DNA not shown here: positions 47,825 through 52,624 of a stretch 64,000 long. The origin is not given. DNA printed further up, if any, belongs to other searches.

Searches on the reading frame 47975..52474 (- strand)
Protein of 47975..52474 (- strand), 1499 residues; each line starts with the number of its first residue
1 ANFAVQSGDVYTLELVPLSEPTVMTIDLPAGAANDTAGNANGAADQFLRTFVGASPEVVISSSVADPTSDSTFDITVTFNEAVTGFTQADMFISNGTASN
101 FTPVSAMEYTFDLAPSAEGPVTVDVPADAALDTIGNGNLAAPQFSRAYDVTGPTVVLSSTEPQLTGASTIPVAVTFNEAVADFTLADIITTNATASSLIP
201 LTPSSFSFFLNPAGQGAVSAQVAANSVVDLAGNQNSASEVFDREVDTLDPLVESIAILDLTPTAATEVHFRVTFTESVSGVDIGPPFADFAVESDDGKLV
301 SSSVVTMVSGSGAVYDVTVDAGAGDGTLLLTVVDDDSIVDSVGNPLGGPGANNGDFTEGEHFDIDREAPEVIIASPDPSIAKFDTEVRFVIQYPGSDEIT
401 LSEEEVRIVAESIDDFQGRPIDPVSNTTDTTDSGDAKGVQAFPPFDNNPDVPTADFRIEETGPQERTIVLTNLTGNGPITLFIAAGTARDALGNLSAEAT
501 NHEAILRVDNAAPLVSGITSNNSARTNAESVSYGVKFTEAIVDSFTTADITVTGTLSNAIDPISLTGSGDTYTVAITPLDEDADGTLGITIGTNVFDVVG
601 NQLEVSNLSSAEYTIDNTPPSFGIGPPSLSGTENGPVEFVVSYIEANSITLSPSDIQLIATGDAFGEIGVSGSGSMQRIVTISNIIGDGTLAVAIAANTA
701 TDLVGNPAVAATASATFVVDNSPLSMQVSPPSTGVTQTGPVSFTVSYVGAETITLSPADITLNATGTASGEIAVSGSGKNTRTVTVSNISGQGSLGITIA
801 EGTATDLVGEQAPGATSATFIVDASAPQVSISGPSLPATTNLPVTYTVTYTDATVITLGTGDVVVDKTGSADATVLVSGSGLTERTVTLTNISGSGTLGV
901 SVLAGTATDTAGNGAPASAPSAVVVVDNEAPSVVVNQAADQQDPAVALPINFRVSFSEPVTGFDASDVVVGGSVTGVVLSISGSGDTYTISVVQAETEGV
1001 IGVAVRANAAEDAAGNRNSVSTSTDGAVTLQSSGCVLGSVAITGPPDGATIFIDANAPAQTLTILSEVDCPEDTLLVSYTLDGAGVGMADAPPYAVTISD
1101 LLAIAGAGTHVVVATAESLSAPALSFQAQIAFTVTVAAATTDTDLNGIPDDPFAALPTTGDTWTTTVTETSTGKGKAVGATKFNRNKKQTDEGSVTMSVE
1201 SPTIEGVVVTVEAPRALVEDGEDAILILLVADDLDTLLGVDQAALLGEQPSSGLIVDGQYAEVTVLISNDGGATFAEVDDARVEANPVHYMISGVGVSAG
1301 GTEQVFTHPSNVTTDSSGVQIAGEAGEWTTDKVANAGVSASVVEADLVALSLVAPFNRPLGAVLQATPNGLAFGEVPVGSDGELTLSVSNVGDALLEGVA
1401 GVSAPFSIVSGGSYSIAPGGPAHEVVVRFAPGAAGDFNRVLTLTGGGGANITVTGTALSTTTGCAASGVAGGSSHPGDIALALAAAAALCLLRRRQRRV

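Call 59: search_protein_families(library=pfam, proteins=[window:47975-52474:-], max_evalue=0.001)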
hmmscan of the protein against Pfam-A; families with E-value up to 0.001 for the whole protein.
window:47975-52474:- (1499 aa): 2 families
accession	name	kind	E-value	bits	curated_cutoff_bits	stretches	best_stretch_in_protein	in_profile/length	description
PF19078.6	Big_12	-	1e-30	106.4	27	4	55-139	4-92/102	Bacterial Ig-like domain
PF15780.11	ASH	-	0.00075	20.1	27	0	1369-1445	12-90/98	Abnormal spindle-like microcephaly-assoc'd, ASPM-SPD-2-Hydin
